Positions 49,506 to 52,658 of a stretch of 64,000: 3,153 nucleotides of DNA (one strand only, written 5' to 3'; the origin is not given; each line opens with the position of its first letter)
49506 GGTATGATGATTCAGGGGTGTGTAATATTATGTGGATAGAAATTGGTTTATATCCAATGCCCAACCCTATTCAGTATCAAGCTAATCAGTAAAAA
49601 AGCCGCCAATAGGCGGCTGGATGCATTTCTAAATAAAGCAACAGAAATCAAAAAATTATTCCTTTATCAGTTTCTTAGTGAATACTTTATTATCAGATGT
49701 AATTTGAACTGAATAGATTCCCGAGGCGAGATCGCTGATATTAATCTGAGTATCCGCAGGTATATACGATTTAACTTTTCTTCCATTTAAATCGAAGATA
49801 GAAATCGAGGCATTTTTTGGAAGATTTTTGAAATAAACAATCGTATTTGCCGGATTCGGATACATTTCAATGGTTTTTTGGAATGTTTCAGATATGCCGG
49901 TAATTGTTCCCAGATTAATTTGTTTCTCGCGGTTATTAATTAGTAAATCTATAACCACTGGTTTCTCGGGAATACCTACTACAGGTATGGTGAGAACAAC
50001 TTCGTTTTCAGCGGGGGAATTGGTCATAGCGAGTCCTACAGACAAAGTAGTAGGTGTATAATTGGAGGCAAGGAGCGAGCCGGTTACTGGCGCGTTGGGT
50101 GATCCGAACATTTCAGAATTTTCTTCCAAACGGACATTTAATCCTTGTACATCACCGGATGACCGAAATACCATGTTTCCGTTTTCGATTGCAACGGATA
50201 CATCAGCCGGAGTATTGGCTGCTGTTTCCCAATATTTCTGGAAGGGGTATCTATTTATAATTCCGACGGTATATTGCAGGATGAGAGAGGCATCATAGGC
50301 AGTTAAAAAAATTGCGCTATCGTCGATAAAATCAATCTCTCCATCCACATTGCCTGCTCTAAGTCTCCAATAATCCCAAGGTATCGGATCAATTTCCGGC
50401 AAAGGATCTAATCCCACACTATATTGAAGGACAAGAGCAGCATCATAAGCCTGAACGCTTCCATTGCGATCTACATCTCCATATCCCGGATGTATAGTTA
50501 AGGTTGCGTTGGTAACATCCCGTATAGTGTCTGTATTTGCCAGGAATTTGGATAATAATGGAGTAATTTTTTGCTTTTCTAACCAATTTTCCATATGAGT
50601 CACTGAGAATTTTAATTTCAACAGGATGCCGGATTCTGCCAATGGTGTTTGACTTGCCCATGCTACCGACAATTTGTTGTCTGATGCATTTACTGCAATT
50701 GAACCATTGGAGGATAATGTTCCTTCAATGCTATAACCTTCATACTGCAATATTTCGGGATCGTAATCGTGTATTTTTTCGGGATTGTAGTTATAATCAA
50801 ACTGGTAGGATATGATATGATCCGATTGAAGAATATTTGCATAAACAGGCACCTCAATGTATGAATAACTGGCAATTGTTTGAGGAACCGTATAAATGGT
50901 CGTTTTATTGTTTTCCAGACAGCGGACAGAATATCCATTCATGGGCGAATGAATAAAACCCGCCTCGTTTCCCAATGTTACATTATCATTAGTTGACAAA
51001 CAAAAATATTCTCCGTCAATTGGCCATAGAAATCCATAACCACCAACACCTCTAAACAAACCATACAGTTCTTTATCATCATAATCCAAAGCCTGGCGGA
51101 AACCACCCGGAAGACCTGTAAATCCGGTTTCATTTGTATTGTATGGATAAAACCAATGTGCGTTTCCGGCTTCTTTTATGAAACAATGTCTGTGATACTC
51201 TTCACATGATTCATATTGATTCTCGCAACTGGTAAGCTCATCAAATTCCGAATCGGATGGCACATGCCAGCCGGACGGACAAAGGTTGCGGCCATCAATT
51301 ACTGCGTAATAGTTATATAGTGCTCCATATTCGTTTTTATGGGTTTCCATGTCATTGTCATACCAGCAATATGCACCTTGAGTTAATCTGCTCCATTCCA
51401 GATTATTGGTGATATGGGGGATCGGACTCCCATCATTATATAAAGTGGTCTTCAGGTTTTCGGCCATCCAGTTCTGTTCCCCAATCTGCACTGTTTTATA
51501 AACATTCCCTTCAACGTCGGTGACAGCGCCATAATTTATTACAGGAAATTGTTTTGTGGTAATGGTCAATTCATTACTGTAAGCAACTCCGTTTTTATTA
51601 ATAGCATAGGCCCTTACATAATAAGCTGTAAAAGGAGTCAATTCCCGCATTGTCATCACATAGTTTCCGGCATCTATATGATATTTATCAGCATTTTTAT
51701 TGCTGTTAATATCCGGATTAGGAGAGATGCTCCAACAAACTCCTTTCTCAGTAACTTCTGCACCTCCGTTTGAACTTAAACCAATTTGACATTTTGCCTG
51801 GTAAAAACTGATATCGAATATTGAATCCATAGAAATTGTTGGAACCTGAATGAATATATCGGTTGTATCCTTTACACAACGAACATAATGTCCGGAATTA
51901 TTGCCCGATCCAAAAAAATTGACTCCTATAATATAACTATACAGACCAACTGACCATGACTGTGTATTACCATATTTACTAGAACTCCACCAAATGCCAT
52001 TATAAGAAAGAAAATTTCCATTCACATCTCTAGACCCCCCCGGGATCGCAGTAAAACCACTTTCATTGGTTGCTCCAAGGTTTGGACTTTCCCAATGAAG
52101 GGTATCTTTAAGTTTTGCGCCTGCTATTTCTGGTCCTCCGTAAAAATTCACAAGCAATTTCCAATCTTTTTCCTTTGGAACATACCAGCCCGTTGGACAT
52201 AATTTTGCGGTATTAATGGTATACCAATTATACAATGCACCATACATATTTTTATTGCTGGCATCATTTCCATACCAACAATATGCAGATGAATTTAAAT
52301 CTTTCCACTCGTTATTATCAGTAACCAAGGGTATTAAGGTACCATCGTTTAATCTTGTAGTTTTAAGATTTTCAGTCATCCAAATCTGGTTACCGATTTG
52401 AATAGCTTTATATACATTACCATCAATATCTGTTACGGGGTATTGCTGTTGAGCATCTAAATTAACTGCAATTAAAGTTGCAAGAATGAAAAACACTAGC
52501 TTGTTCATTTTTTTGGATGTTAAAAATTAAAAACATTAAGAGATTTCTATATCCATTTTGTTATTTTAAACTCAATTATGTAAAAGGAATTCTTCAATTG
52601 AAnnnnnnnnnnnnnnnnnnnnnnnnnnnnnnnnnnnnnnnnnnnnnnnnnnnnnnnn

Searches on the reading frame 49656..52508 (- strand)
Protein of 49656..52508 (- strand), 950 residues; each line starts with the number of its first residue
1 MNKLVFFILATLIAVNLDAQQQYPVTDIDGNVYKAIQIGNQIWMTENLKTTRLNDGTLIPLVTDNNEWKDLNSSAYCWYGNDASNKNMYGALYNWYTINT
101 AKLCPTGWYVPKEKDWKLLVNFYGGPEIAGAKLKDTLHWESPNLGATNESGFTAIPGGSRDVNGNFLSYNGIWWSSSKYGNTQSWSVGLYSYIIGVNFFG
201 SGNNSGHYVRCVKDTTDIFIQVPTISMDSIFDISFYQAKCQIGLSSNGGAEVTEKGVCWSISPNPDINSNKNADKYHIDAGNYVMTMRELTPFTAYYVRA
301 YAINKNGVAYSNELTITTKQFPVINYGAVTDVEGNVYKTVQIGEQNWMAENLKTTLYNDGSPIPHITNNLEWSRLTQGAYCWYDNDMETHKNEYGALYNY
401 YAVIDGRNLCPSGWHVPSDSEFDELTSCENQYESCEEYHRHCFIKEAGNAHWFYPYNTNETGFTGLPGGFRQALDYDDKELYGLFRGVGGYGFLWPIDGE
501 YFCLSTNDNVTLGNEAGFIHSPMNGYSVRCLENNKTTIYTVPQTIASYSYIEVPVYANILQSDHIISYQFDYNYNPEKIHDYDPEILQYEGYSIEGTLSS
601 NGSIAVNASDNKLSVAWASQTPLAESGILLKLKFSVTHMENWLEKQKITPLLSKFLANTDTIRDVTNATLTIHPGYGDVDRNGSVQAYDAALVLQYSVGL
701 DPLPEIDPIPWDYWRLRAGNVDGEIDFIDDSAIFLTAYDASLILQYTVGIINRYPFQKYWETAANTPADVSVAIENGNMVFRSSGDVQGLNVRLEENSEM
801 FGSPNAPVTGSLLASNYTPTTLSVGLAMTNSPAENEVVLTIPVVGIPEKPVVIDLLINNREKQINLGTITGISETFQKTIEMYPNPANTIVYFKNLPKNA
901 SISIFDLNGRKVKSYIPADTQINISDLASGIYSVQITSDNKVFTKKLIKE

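Call 14: search_protein_families(library=pfam, proteins=[window:49656-52508:-], max_evalue=0.001)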
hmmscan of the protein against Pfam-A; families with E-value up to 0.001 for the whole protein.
window:49656-52508:- (950 aa): 4 families
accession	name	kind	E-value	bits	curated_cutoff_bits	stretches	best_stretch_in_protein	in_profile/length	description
PF09603.15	Fib_succ_major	-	3e-68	230.2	33.9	2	36-213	1-187/187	Fibrobacter succinogenes major domain (Fib_succ_major)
PF18962.6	Por_Secre_tail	-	6.8e-14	52.4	27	1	882-948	1-74/75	Secretion system C-terminal sorting domain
PF00963.24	Cohesin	-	9.4e-06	26.3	24.1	1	551-638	16-103/139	Cohesin domain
PF07603.17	Lcl_C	-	0.00085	20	34.9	0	87-213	23-117/117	Lcl C-terminal domain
